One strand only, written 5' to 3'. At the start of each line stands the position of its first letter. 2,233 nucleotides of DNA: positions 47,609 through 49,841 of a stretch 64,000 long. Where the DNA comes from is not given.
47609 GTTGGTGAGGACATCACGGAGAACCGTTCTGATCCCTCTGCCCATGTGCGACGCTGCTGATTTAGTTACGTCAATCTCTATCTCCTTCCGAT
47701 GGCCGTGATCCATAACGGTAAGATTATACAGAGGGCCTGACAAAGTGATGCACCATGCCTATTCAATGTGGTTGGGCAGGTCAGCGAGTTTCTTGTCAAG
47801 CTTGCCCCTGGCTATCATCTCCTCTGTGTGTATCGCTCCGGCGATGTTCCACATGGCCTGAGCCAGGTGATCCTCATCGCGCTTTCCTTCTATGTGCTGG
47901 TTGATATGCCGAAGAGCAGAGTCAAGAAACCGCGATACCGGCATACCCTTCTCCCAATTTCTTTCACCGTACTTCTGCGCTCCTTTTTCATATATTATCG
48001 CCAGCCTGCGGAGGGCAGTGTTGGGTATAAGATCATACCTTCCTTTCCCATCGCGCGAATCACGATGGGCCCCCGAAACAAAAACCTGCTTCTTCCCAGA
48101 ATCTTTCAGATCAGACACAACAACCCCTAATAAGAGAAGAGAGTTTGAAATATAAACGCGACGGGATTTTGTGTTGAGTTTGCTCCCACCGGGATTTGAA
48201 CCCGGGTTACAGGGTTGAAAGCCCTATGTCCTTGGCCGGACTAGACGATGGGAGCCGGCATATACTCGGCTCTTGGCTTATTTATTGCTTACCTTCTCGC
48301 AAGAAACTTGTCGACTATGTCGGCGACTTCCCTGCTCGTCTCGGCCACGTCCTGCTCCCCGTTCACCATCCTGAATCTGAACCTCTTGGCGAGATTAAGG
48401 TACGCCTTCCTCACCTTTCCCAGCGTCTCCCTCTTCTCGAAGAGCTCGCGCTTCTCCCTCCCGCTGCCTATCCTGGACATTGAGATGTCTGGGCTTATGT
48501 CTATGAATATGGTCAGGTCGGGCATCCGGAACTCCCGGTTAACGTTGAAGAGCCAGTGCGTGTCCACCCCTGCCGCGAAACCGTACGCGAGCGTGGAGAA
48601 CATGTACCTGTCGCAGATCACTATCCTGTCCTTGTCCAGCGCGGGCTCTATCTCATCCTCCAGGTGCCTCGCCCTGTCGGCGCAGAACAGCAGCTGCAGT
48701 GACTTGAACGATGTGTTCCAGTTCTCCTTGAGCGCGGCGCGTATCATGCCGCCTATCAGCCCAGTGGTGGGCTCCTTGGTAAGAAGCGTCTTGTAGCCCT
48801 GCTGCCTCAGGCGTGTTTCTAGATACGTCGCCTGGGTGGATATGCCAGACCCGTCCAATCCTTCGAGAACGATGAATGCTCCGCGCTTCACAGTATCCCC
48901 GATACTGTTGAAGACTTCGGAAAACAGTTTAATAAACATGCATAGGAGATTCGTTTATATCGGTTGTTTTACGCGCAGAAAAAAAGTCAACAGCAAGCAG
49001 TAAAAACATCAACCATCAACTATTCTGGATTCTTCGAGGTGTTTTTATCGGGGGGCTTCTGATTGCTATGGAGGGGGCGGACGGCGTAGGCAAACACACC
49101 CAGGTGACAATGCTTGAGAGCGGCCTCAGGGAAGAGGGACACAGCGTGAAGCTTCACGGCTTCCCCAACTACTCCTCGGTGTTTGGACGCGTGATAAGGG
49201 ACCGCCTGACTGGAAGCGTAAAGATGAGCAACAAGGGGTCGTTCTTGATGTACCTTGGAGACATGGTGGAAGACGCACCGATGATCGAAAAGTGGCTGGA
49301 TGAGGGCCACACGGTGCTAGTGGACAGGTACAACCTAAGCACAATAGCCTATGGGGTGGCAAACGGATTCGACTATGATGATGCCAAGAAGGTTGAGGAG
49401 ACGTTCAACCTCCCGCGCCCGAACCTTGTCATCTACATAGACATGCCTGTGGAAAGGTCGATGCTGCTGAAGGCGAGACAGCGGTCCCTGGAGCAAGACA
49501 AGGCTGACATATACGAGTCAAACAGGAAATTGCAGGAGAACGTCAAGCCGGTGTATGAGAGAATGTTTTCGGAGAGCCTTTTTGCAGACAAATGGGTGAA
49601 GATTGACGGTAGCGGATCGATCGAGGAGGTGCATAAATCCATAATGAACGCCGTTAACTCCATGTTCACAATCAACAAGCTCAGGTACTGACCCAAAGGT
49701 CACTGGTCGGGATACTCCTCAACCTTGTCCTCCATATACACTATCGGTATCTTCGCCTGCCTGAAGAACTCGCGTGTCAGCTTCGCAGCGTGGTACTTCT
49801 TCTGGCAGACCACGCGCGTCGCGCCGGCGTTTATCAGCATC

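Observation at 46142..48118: Phage-type DUF5664 NTP-pyrophosphohydrolase, SAM-methyltransferase and HTH regulator operon next to tRNA-Glu and the dTTP genes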

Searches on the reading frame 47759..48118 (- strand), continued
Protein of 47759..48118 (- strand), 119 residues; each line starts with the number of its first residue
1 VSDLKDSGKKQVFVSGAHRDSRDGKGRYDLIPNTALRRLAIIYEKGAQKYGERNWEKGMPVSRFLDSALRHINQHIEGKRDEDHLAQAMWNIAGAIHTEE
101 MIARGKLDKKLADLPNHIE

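Call 50: fold_search(model_id=the predicted structure, library=pdb)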
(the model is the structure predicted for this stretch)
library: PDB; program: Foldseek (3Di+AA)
matches with E <= 10: 65; with E <= 0.001: 0
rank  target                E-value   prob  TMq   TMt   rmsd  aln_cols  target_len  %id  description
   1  7ody_A                1.8e+00  0.30  0.35  0.40   6.6        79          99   18  Cyanophage S-2L MazG-like pyrophosphohydrolase bound to dGDP and three catalytic Mn2+ ions per active site (released 2021-09-01)
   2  2p06_A                1.9e+00  0.28  0.38  0.50   5.1        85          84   21  Crystal structure of a predicted coding region AF_0060 from Archaeoglobus fulgidus DSM 4304 (released 2007-03-27)
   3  7tgh_T7               2.2e+00  0.08  0.23  0.21  18.2       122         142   13  Cryo-EM structure of respiratory super-complex CI+III2 from Tetrahymena thermophila (released 2022-04-06)
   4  4txr_A                3.0e+00  0.33  0.36  0.28   7.2        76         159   13  Crystal structure of LIP5 N-terminal domain complexed with CHMP1B MIM and CHMP5 MIM (released 2015-02-11)
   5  1qu1_D                3.8e+00  0.08  0.24  0.21  17.7        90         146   11  CRYSTAL STRUCTURE OF EHA2 (23-185) (released 2000-01-05)
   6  8iw0_D                4.0e+00  0.35  0.32  0.47   2.2        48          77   21  Crystal structure of the KANK1/liprin-beta1 complex (released 2023-11-08)
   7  6dlm_A                4.0e+00  0.07  0.23  0.30  10.7        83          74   16  DHD127 (released 2018-12-19)
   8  7ody_B                4.5e+00  0.12  0.30  0.36   7.1        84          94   18  Cyanophage S-2L MazG-like pyrophosphohydrolase bound to dGDP and three catalytic Mn2+ ions per active site (released 2021-09-01)
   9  5los                  4.8e+00  0.25  0.36  0.48  13.2        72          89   11  Piriformospora indica PIIN_05872 (released 2018-05-02)
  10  1vf7_G                4.8e+00  0.16  0.33  0.18  11.2        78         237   15  Crystal structure of the membrane fusion protein, MexA of the multidrug transporter (released 2004-05-25)
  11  8s9s_4                4.8e+00  0.05  0.27  0.23  24.0       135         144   12  Structure of the human ER membrane protein complex (EMC) in GDN (released 2023-05-17)
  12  6pxz_B                4.8e+00  0.04  0.20  0.22  13.5       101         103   20  Crystal Structure of mouse Serum Amyloid A3 (SAA3) in the trimeric form (released 2019-08-28)
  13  8iw0_A                5.1e+00  0.30  0.32  0.44   2.2        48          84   21  Crystal structure of the KANK1/liprin-beta1 complex (released 2023-11-08)
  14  3nzp_A                5.4e+00  0.12  0.30  0.07   9.3        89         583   12  Crystal Structure of the Biosynthetic Arginine decarboxylase SpeA from Campylobacter jejuni, Northeast Structural Geno (released 2010-09-01)
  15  7pnx_1                5.4e+00  0.08  0.26  0.12  10.3        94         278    7  Assembly intermediate of human mitochondrial ribosome small subunit without mS37 in complex with RBFA and METTL15 conf (released 2022-06-15)
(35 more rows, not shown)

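Call 54: search_dna_similar(query=window:47759-48118:-, collection=phages, mode=protein, max_rows=60, rows=spread, max_evalue=0.001)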
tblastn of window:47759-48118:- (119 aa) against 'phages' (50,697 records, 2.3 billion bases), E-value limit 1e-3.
Records with a match: 393; places in all: 393; records where one place covers at least 80% of the query: 18.
Best place of each record, by identity: <60% 393.
By first word of the organism name: Arthrobacter 146; Propionibacterium 77; Gordonia 28; Pseudomonas 22; Mycobacterium 17; uncultured 11; Cutibacterium 10; Caudoviricetes 9; Cellulophaga 9; Ralstonia 9; and 26 more.
By host as written in the record: Arthrobacter sp. ATCC 21022 124; - 42; Propionibacterium acnes 33; Gordonia terrae 3612 27; Cutibacterium acnes 15; Propionibacterium acnes ATCC 6919 14; Mycobacterium smegmatis mc2 155 12; Cutibacterium acnes ATCC 6919 8; and 66 more.
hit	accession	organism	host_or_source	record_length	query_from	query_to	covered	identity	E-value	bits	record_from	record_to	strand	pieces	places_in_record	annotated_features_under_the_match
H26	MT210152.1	Bacillus phage vB_Bacillus_1020A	Bacillus sp.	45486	4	119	97%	48.3%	2e-31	121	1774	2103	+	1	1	endodeoxyribonuclease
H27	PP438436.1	Leptolyngbya phage Lbo-JY46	Leptolyngbya boryana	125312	4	91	74%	40.0%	9e-11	63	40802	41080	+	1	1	hypothetical protein (x2)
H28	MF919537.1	Gordonia phage Toniann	Gordonia terrae 3612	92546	1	91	76%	37.1%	2e-7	53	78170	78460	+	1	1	hypothetical protein | phosphatase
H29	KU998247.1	Gordonia phage Bachita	Gordonia terrae 3612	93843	1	91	76%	37.1%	2e-7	53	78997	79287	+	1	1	148: hypothetical protein | 147: phosphatase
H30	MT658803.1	Mycobacterium phage Reindeer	Mycobacterium smegmatis mc2 155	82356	15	118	87%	32.1%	6e-5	46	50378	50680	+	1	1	79: hypothetical protein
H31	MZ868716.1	Pseudomonas phage pphageT12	Pseudomonas syringae pv. phaseolicola ...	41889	21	113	78%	35.4%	7e-7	52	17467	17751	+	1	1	hypothetical protein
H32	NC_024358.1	Anabaena phage A-4L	Anabaena variabilis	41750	26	103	66%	41.0%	3e-7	53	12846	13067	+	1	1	hypothetical protein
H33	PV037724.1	Pseudomonas phage Scalae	Pseudomonas syringae pv. avii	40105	21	107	73%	35.8%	3e-4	44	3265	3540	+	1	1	endolysin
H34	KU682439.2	Stenotrophomonas phage vB_SmaS-DLP_6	Stenotrophomonas maltophilia D1571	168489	1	91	76%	33.7%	5e-7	52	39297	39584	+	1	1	hypothetical protein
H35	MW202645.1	Bacteriophage sp.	Manatee Spring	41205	11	110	84%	30.2%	9e-7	51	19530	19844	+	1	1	hypothetical protein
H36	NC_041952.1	Arthrobacter phage Gordon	Arthrobacter sp. ATCC 21022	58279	1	91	76%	32.3%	5e-6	49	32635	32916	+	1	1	39: hypothetical protein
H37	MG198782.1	Arthrobacter phage MeganNoll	Arthrobacter sp. ATCC 21022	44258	3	83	68%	35.8%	1e-4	45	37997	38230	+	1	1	hypothetical protein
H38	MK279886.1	Arthrobacter phage TattModd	Arthrobacter sp. ATCC 21022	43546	3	83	68%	35.8%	2e-4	45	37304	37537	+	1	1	48: hypothetical protein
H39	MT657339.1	Gordonia phage SpeedDemon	Gordonia terrae 3612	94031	1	79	66%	35.4%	8e-5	46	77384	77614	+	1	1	1210: hypothetical protein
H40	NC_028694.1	Propionibacterium phage PA1-14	Propionibacterium acnes A1-14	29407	15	91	65%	35.4%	5e-4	44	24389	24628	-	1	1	dATP / dGTP pyrophosphohydrolase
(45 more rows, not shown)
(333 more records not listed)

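Call 75: search_protein_families(library=pfam, proteins=[L009:5459-5659:+], max_evalue=0.01)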
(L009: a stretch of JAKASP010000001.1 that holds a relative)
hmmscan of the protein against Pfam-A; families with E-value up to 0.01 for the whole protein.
L009:5459-5659:+ (66 aa): 1 family
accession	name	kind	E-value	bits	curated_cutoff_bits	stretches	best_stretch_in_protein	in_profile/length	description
PF11387.14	DUF2795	-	0.00014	22.1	25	1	14-57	12-54/54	Protein of unknown function (DUF2795)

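Call 79: find_encoding_contigs(protein=P0020, flank=6000, max_places=1)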
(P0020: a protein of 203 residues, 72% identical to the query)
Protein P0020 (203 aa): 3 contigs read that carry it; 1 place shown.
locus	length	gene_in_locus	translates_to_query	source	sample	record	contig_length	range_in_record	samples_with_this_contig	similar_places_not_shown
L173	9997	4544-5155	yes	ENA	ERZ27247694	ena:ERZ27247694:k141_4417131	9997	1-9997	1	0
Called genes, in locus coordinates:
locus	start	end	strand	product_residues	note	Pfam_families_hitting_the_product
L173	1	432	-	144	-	?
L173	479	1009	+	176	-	-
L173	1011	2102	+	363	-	PF03747:ADP_ribosyl_GH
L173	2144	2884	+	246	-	-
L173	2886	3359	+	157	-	PF09424:YqeY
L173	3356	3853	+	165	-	-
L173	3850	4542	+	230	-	PF00149:Metallophos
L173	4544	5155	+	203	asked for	PF18909:dGTP_diPhyd_N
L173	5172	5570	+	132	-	PF01981:PTH2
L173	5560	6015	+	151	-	PF00383:dCMP_cyt_deam_1, PF14437:MafB19-deam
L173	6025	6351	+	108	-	-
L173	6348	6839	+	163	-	PF05014:Nuc_deoxyrib_tr (weak)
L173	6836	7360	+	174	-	PF25109:HAD_PNKP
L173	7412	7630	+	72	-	-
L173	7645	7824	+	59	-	PF03884:YacG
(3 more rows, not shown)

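Call 80: find_encoding_contigs(protein=P0025, flank=6000, max_places=1)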
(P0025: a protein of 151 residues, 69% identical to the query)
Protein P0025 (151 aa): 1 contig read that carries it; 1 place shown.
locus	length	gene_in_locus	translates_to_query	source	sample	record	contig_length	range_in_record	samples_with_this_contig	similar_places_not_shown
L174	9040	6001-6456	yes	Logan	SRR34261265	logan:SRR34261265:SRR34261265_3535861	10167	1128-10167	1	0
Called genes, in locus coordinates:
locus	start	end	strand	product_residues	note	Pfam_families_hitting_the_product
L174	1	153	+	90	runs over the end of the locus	-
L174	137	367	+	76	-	-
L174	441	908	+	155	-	PF00293:NUDIX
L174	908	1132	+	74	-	-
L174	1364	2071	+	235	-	PF03462:PCRF, PF00472:RF-1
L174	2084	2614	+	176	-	-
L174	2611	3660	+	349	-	PF03747:ADP_ribosyl_GH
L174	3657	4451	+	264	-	-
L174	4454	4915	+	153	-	PF09424:YqeY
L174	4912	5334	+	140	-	-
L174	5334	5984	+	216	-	PF03167:UDG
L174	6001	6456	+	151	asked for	PF18909:dGTP_diPhyd_N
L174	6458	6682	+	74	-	-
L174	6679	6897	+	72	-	-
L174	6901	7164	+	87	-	-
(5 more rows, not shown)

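Call 84: search_protein_families(library=phrogs, proteins=[window:47759-48118:-], max_evalue=0.001)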
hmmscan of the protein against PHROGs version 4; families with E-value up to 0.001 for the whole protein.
window:47759-48118:- (119 aa): 9 families
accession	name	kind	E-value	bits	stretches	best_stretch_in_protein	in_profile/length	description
phrog_18716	-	unknown function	1.4e-31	110.1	1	4-101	2-99/114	-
phrog_801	-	DNA, RNA and nucleotide metabolism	3.5e-20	74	1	19-100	101-188/476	dATP / dGTP pyrophosphohydrolase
phrog_2252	-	lysis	1.7e-18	68.4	1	20-96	107-189/285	endolysin; inhibits RNA polymerase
phrog_11257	-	unknown function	2.2e-13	51.7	1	21-80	16-75/200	-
phrog_16254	-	unknown function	1.2e-12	48.9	1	6-97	6-97/377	-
phrog_5332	-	unknown function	8.3e-11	42.8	1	11-82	110-179/215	-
phrog_37590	-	unknown function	3.5e-08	33.9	1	23-79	50-118/341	-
phrog_31336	-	unknown function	4.5e-07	30.1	1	21-99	269-344/359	-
phrog_19680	-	unknown function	6.1e-07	30.7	1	21-91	93-172/188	-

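Call 89: fold_search(model_id=the predicted structure, library=viral)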
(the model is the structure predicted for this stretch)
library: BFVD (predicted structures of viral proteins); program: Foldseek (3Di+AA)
matches with E <= 10: 430; with E <= 0.001: 31
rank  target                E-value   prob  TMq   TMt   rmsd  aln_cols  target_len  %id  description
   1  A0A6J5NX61            8.3e-09  1.00  0.85  0.67   2.5       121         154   44  dATP/dGTP diphosphohydrolase N-terminal domain-containing protein [uncultured Caudovirales phage]
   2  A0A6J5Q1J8            2.7e-07  1.00  0.73  0.51   3.1       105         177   44  dATP/dGTP diphosphohydrolase N-terminal domain-containing protein [uncultured Caudovirales phage]
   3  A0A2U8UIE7            7.3e-06  1.00  0.66  0.39   5.3       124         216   27  (no name in the UniProt tables at hand)
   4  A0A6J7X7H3            8.7e-06  1.00  0.67  0.59   5.4       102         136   34  dATP/dGTP diphosphohydrolase N-terminal domain-containing protein [uncultured Caudovirales phage]
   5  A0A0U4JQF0            2.0e-05  1.00  0.63  0.53   4.7       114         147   30  dATP/dGTP diphosphohydrolase N-terminal domain-containing protein [Arthrobacter phage Circum]
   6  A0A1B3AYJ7            2.2e-05  1.00  0.66  0.40   6.0       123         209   28  dATP/dGTP diphosphohydrolase N-terminal domain-containing protein [Gordonia phage Bantam]
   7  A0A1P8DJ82            2.8e-05  1.00  0.69  0.49  18.7       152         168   28  (no name in the UniProt tables at hand)
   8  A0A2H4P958            5.1e-05  1.00  0.69  0.45   3.2       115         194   26  dATP/dGTP diphosphohydrolase N-terminal domain-containing protein [Arthrobacter phage Urla]
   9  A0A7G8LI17            6.1e-05  1.00  0.65  0.43   5.0       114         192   30  dATP/dGTP diphosphohydrolase N-terminal domain-containing protein [Mycobacterium phage Reindeer]
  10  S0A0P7                6.9e-05  1.00  0.57  0.61   4.0        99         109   28  dATP/dGTP diphosphohydrolase N-terminal domain-containing protein [Cellulophaga phage phi14:2]
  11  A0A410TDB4            7.3e-05  1.00  0.70  0.32   3.2       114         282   29  dATP/dGTP diphosphohydrolase N-terminal domain-containing protein [Gordonia phage Aphelion]
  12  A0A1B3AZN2            7.7e-05  1.00  0.71  0.25   3.0       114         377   31  (no name in the UniProt tables at hand)
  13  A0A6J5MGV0            7.7e-05  1.00  0.67  0.22   9.5       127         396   31  dATP/dGTP diphosphohydrolase N-terminal domain-containing protein [uncultured Caudovirales phage]
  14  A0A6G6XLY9            9.2e-05  1.00  0.66  0.55   4.2       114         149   32  (no name in the UniProt tables at hand)
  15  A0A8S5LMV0            1.8e-04  1.00  0.54  0.21  18.3       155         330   28  Zinc-ribbon domain protein [Siphoviridae sp. ctkyH28]
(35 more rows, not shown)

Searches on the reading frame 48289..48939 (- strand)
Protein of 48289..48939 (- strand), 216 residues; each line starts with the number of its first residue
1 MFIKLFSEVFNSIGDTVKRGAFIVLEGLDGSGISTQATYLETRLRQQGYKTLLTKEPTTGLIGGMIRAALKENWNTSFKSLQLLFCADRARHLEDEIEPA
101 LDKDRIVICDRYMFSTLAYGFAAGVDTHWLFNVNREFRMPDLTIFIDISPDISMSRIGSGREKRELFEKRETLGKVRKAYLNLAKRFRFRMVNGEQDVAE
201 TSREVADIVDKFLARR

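Call 3: search_protein_families(library=pfam, proteins=[window:48289-48939:-], max_evalue=0.1)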
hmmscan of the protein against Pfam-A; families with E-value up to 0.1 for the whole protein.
window:48289-48939:- (216 aa): 5 families
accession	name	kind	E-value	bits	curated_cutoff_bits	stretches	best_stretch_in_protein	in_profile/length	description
PF02223.23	Thymidylate_kin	-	6.5e-49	166.6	27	1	25-204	1-184/185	Thymidylate kinase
PF13521.12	AAA_28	-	8e-05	23.4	27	1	23-176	2-141/164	AAA domain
PF01712.25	dNK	-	0.0052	17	27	1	23-210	1-196/203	Deoxynucleoside kinase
PF01583.26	APS_kinase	-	0.011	16.2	21.1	1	19-73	1-48/152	Adenylylsulphate kinase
PF08433.16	KTI12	-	0.037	14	22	0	22-157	3-116/271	Chromatin associated protein KTI12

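Call 4: search_protein_families(library=ncbifam, proteins=[window:48289-48939:-], max_evalue=0.1)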
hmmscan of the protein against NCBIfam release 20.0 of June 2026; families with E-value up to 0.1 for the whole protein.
window:48289-48939:- (216 aa): 8 families
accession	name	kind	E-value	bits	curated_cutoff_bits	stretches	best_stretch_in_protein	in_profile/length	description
TIGR00041.1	DTMP_kinase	equivalog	5.5e-50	169.8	83.25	1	18-204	2-195/196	dTMP kinase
NF005923.0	PRK07933.1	equivalog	4.8e-12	45.7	193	1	22-206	2-208/213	dTMP kinase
NF003013.0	PRK03846.1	subfamily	0.011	15.4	163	1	18-53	26-61/202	adenylyl-sulfate kinase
NF005250.0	PRK06761.1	equivalog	0.017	14.1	270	1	22-53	5-36/282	hypothetical protein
TIGR00455.1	apsK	equivalog_domain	0.021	14.5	138.7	1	18-53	16-51/184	adenylyl-sulfate kinase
TIGR03864.1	PQQ_ABC_ATP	hypoth_equivalog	0.028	13.8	302.25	0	10-45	17-51/236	ABC transporter, ATP-binding subunit, PQQ-dependent alcohol dehydrogenase system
NF004035.0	PRK05506.1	subfamily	0.042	12.1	715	1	18-53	458-493/632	bifunctional sulfate adenylyltransferase subunit 1/adenylylsulfate kinase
NF004384.0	PRK05748.1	equivalog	0.072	11.6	525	1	139-208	283-350/452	replicative DNA helicase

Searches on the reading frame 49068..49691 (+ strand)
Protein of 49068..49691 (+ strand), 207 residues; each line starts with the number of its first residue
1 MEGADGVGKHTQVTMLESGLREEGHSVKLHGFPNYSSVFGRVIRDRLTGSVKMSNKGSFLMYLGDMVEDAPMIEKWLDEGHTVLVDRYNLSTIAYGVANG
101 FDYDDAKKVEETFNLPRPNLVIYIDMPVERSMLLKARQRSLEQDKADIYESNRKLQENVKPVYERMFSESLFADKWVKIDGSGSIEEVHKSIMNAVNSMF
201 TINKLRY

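Call 3: search_protein_families(library=pfam, proteins=[window:49068-49691:+], max_evalue=0.1)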
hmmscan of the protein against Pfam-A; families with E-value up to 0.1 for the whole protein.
window:49068-49691:+ (207 aa): 3 families
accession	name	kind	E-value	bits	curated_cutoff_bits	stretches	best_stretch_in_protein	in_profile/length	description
PF02223.23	Thymidylate_kin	-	8e-28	97.8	27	1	2-192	2-185/185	Thymidylate kinase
PF13521.12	AAA_28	-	0.055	14.1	27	1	3-140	6-131/164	AAA domain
PF05303.17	GSKIP_dom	-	0.062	13.9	20.9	0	138-173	65-100/105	GSKIP domain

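Call 4: search_protein_families(library=ncbifam, proteins=[window:49068-49691:+], max_evalue=0.1)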
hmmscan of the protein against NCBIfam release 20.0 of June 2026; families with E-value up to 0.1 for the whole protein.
window:49068-49691:+ (207 aa): 7 families
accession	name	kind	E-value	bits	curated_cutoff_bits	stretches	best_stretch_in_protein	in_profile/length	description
NF005923.0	PRK07933.1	equivalog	9.6e-24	83.9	193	1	1-195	5-210/213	dTMP kinase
TIGR00041.1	DTMP_kinase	equivalog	1.5e-22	80.2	83.25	1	1-192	9-196/196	dTMP kinase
NF002317.0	PRK01250.1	equivalog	0.004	17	200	0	154-198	130-172/176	inorganic diphosphatase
NF005250.0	PRK06761.1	equivalog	0.024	13.6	270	1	1-30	8-37/282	hypothetical protein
NF001381.0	PRK00279.1-3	equivalog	0.033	13.9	187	0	3-197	7-186/188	adenylate kinase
NF011103.0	PRK14530.1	equivalog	0.041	13.5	294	0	148-198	167-213/215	adenylate kinase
NF003165.0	PRK04148.1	equivalog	0.046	13.8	151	1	97-163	23-82/135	hypothetical protein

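Call 84: search_protein_families(library=phrogs, proteins=[window:49068-49691:+], max_evalue=0.001)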
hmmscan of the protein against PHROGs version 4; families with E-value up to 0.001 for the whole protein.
window:49068-49691:+ (207 aa): 1 family
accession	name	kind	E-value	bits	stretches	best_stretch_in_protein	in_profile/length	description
phrog_761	-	other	3.7e-20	73.9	1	2-197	25-212/362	thymidylate kinase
